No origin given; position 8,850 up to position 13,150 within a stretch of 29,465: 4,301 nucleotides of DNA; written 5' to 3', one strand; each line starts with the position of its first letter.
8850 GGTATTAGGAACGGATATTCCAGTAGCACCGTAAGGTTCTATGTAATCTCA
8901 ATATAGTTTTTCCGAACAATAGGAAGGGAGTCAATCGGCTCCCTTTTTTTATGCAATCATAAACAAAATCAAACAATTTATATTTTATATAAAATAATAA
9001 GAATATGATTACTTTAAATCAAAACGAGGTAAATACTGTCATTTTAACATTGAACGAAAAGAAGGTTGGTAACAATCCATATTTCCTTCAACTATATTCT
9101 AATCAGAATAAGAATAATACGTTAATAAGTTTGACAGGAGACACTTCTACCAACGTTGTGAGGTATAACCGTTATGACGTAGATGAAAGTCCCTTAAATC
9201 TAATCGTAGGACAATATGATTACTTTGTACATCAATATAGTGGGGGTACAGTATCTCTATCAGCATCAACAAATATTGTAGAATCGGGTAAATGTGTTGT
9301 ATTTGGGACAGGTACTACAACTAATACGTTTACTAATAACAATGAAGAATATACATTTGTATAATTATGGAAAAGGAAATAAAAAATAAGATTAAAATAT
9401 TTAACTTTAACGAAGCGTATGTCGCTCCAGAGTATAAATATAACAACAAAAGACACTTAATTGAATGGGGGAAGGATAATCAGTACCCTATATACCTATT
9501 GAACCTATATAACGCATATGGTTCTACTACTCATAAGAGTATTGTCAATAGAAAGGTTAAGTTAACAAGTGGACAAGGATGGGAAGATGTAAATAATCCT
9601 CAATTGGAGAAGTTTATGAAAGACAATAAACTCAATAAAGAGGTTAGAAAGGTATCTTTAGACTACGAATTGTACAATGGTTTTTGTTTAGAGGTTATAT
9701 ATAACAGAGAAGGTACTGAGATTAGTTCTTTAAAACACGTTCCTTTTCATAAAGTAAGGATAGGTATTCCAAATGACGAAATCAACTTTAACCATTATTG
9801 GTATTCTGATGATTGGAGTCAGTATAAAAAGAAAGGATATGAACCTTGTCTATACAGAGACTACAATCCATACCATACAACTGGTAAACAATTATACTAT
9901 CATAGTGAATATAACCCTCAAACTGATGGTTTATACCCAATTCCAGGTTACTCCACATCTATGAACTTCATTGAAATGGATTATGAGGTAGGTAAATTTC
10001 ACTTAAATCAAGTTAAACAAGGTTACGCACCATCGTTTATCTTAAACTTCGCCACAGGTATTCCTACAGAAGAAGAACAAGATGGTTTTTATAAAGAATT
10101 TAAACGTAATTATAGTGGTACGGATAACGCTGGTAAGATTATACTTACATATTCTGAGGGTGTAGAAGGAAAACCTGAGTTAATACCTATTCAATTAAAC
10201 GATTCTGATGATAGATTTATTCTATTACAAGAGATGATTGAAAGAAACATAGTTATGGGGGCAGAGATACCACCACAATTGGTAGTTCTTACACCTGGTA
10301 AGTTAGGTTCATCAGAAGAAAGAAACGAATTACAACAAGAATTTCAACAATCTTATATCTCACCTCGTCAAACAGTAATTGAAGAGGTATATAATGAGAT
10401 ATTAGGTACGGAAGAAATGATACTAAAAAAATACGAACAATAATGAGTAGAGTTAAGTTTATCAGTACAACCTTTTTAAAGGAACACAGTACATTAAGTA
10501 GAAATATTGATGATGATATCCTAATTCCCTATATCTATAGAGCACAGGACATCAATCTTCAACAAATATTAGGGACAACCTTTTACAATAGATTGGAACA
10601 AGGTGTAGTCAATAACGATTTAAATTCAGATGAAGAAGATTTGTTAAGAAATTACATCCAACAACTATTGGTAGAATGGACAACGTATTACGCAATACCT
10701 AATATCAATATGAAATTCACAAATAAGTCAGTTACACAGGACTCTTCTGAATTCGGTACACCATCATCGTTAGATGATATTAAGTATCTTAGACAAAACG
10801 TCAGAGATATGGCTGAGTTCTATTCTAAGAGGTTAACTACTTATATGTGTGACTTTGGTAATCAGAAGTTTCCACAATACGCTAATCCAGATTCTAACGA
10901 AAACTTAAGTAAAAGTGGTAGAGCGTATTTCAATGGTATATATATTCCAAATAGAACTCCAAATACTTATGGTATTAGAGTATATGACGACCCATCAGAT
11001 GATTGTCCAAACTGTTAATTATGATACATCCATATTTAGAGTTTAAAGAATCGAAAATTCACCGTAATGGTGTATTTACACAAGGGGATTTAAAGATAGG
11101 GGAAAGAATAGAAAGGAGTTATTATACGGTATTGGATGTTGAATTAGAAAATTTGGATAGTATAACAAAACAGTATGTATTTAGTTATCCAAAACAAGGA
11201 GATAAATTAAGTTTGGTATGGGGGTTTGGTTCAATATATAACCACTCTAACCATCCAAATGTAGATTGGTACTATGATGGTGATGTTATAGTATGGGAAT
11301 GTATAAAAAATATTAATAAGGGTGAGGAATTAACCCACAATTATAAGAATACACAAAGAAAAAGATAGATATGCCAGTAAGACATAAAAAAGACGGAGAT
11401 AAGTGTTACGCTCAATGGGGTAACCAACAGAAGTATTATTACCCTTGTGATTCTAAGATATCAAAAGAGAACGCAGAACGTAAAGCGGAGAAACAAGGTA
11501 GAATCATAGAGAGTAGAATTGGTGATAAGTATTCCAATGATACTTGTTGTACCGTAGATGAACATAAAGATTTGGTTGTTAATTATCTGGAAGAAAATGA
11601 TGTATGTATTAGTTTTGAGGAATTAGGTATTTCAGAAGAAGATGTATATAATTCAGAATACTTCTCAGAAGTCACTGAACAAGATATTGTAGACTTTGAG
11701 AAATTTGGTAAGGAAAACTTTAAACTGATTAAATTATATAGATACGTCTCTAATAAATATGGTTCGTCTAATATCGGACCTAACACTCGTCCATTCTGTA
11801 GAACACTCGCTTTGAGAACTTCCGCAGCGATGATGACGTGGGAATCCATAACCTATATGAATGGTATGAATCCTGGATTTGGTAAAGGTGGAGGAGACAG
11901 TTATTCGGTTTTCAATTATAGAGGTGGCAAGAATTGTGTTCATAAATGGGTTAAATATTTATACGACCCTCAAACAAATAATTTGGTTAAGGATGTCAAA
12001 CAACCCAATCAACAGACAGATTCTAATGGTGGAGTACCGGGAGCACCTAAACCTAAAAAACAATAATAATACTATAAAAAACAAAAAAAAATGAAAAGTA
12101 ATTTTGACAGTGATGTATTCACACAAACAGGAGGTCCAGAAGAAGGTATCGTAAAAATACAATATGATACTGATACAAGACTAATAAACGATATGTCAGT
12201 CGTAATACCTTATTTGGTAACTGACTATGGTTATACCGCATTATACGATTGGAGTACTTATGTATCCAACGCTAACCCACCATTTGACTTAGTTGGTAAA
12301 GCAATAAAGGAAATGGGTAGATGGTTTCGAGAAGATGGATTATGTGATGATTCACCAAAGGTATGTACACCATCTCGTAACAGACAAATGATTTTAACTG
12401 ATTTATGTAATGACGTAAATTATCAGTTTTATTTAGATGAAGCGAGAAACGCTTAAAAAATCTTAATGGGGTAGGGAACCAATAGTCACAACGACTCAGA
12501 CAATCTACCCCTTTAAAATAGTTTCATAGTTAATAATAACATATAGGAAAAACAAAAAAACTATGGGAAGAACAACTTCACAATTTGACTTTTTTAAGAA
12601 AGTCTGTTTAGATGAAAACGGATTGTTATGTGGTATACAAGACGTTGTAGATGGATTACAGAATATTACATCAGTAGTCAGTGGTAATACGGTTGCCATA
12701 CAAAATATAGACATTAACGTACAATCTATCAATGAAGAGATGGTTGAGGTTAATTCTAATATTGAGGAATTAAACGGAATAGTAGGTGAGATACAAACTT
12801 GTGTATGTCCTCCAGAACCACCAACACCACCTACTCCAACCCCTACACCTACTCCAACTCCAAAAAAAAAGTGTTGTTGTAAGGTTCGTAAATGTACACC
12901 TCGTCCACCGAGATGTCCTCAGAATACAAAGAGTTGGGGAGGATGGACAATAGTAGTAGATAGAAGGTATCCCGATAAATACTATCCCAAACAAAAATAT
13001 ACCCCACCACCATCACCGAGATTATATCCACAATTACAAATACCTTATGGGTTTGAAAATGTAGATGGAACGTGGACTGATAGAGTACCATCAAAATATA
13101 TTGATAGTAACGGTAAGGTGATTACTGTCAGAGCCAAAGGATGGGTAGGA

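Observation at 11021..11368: Phage-encoded minimal SET-domain methyltransferase embedded in the head-morphogenesis block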

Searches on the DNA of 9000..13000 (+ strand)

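Call 8: search_dna_similar(query=window:9000-13000:+, collection=phages, mode=distant)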
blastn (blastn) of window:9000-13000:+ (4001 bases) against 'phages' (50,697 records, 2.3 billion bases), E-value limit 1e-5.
No match.
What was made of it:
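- Tried and rejected: None were found (call 8).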

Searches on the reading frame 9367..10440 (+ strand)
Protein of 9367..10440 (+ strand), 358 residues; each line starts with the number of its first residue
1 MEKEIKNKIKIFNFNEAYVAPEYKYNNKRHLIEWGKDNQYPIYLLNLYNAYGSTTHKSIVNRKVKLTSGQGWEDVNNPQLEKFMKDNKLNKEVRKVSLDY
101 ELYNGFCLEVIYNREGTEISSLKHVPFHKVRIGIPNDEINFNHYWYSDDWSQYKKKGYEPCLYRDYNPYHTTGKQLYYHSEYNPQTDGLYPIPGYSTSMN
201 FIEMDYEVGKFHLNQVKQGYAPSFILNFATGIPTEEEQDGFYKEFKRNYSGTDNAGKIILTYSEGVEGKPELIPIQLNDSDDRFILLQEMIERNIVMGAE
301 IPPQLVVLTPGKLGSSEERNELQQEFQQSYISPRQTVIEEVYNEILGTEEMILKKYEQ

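Call 4: search_protein_families(library=phrogs, proteins=[window:9367-10440:+], max_evalue=0.01)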
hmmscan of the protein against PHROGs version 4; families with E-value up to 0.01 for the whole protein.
window:9367-10440:+ (358 aa): 6 families
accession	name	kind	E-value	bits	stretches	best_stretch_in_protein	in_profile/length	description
phrog_11226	-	head and packaging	2.3e-37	129.9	2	22-157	15-147/388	portal protein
phrog_33693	-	head and packaging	1.8e-30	106.9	1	10-296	2-288/560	portal protein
phrog_12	-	head and packaging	8.6e-15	55.8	1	95-351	146-370/646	portal protein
phrog_68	-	head and packaging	2.3e-07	30.8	1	80-357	82-338/344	portal protein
phrog_2662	-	head and packaging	8.4e-07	28.9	1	97-350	120-358/717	portal protein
phrog_5929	-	head and packaging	0.00071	19.9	1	210-348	6-134/228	portal protein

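Call 15: search_protein_families(library=pfam, proteins=[window:9367-10440:+], max_evalue=0.01)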
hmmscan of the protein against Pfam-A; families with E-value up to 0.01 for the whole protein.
window:9367-10440:+ (358 aa): 1 family
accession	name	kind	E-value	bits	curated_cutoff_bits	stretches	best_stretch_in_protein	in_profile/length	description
PF04860.17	Phage_portal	-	1.9e-14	54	39.1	1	99-346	61-276/321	Phage portal protein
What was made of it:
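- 9367..10443 (+): Portal protein gene (context). Pfam Phage_portal at 54 bits (call 15) and PHROG portal families (call 4).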

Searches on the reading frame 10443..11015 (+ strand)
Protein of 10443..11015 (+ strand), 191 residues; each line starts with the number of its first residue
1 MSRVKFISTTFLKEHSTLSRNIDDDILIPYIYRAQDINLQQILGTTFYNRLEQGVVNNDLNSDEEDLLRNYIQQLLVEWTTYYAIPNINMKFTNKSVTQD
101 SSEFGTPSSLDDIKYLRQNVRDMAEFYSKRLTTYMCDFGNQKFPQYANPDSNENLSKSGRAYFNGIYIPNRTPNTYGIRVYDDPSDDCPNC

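Call 4: search_protein_families(library=phrogs, proteins=[window:10443-11015:+], max_evalue=0.01)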
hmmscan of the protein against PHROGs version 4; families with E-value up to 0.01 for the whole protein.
window:10443-11015:+ (191 aa): 1 family
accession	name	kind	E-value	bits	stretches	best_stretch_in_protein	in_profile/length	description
phrog_35048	-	unknown function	2.6e-09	38.2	1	5-171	6-174/184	-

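Call 15: search_protein_families(library=pfam, proteins=[window:10443-11015:+], max_evalue=0.01)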
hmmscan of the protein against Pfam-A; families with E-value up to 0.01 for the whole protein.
window:10443-11015:+ (191 aa): 1 family
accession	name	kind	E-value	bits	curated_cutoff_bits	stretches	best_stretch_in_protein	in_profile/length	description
PF20459.4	DUF6712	-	2.5e-22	79.6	25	1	39-153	1-118/121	Family of unknown function (DUF6712)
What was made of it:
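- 10443..11018 (+): Upstream neighbour (context): DUF6712 protein, 191 aa. Pfam PF20459 at 79.6 bits (call 15).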

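Call 53: search_solved_structures(query=A6, max_evalue=10)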
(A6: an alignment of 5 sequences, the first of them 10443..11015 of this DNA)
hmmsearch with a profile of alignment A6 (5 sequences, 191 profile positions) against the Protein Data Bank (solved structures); distinct sequences matched with E-value up to 10: 2.
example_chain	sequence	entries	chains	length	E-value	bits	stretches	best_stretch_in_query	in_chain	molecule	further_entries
3scr_A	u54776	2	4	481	0.23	14.5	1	76-133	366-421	Beta-glucosidase 7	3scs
3scp_A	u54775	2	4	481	0.8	12.7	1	76-133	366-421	Beta-glucosidase 7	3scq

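Call 56: search_dna_similar(query=window:10443-11015:+, collection=phages, mode=protein, max_evalue=0.001, max_rows=20)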
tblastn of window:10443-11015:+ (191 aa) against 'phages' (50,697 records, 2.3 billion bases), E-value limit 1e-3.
Records with a match: 4; places in all: 4; records where one place covers at least 80% of the query: 4.
Best place of each record, by identity: <60% 4.
By first word of the organism name: Nonlabens 4.
By host as written in the record: Persicivirga sp. IMCC12024 4.
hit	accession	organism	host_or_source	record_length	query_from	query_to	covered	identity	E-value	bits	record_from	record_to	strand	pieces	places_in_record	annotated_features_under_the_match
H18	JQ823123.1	Nonlabens phage P12024L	Persicivirga sp. IMCC12024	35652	6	171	87%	24.6%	5e-6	52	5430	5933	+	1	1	hypothetical protein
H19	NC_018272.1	Nonlabens phage P12024L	Persicivirga sp. IMCC12024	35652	6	171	87%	24.6%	5e-6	52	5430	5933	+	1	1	hypothetical protein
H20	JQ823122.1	Nonlabens phage P12024S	Persicivirga sp. IMCC12024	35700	6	171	87%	24.6%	5e-6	52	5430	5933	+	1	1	hypothetical protein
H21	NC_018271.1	Nonlabens phage P12024S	Persicivirga sp. IMCC12024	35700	6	171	87%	24.6%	5e-6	52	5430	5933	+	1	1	hypothetical protein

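Call 58: get_annotated_region(hit=H19, flank=5500)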
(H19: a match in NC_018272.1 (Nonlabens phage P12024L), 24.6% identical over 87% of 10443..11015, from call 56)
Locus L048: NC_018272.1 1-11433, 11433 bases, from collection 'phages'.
description: Persicivirga phage P12024L, complete genome.
organism: Nonlabens phage P12024L (NCBI taxid 1168479)
taxonomy: Viruses; Duplodnaviria; Heunggongvirae; Uroviricota; Caudoviricetes; Inhavirus; Inhavirus P12024L
host: Persicivirga sp. IMCC12024; source: seawater; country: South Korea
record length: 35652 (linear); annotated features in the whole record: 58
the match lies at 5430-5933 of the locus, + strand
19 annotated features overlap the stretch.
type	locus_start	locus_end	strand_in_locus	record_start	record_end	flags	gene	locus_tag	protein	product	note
CDS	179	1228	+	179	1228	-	-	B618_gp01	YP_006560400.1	hypothetical protein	-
CDS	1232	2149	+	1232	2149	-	-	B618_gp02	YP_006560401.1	hypothetical protein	-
CDS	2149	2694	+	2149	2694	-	-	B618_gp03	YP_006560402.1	hypothetical protein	-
CDS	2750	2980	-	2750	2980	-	-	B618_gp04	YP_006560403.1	hypothetical protein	-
CDS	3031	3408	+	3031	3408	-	-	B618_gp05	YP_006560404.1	hypothetical protein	-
CDS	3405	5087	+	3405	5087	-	-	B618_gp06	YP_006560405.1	portal protein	-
CDS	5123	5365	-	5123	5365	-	-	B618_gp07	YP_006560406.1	hypothetical protein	-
CDS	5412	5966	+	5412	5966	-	-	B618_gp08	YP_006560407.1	hypothetical protein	-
CDS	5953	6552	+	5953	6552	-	-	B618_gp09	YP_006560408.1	hypothetical protein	-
CDS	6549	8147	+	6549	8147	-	-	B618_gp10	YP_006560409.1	hypothetical protein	similar to putative tail fiber protein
CDS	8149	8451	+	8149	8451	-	-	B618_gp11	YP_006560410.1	hypothetical protein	-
CDS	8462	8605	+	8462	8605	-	-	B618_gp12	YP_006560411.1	hypothetical protein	-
CDS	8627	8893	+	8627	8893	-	-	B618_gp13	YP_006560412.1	hypothetical protein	-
CDS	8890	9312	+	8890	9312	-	-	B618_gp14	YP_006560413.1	endolysin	-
CDS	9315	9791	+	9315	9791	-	-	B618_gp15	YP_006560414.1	holin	-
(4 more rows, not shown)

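Call 62: search_protein_families(library=pfam, proteins=[L048:3405-5084:+, L048:5953-6549:+], max_evalue=0.1)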
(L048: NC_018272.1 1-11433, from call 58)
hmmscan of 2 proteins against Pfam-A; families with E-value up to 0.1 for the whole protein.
L048:3405-5084:+ (560 aa): 3 families
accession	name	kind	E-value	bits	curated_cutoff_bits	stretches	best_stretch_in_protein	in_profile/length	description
PF04860.17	Phage_portal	-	5.1e-08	32.9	39.1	1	86-321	56-260/321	Phage portal protein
PF17166.9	DUF5126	-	0.031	14.7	27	1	237-281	8-52/104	Domain of unknown function (DUF5126)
PF06353.17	DUF1062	-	0.056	14.6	23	0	488-520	8-40/135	Protein of unknown function (DUF1062)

L048:5953-6549:+ (199 aa): 0 families

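Call 69: find_related_loci(query=A6, collection=viral_contigs, flank=4000)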
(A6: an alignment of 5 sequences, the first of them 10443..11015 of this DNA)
Query A6 (191 aa) in viral_contigs; peptide patterns used: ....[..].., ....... (x = any residue, [..] = any of these).
189 stretches matched a pattern; 9 encode a relative of the query (tblastn E <= 1e-3); 9 distinct loci.
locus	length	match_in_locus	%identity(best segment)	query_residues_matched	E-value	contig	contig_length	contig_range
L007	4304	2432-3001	79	2-191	2e-108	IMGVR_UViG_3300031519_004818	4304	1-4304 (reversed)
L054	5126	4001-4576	66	3-191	1e-85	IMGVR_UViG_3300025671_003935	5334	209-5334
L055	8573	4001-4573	65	1-191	4e-85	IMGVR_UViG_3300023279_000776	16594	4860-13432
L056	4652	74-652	36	1-191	3e-37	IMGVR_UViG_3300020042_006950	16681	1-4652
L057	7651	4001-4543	34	1-182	4e-33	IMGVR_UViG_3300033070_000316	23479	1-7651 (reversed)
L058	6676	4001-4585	29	1-190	3e-31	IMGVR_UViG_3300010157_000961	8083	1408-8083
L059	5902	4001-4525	30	1-172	2e-27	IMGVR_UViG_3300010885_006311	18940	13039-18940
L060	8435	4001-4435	32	1-146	7e-19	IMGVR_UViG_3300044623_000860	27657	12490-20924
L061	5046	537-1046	29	1-166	2e-16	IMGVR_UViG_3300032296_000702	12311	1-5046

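Call 89: search_protein_families(library=ncbifam, proteins=[window:10443-11015:+], max_evalue=0.01)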
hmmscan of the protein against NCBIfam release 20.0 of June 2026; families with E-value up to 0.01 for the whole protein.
window:10443-11015:+ (191 aa): 0 families

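Call 101: find_related_loci(query=A6, collection=metagenome_contigs, flank=2500)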
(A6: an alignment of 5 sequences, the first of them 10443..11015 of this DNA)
Query A6 (191 aa) in metagenome_contigs; peptide patterns used: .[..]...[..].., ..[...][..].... (x = any residue, [..] = any of these).
427 stretches matched a pattern; 9 encode a relative of the query (tblastn E <= 1e-3); 9 distinct loci.
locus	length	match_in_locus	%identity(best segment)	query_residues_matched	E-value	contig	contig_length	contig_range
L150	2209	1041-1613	92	1-191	2e-128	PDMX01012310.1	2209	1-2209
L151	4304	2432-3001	79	2-191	1e-108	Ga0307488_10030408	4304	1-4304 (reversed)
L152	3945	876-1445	79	2-191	3e-108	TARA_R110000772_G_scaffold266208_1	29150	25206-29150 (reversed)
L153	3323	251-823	75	1-191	4e-105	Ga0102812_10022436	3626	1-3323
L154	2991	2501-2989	93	1-163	7e-103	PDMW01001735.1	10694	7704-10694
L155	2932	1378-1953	73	1-191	1e-97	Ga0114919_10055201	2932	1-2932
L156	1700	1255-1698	91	1-148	5e-95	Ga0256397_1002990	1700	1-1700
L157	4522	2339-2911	66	1-191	4e-87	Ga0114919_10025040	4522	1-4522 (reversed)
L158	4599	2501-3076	66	3-191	6e-86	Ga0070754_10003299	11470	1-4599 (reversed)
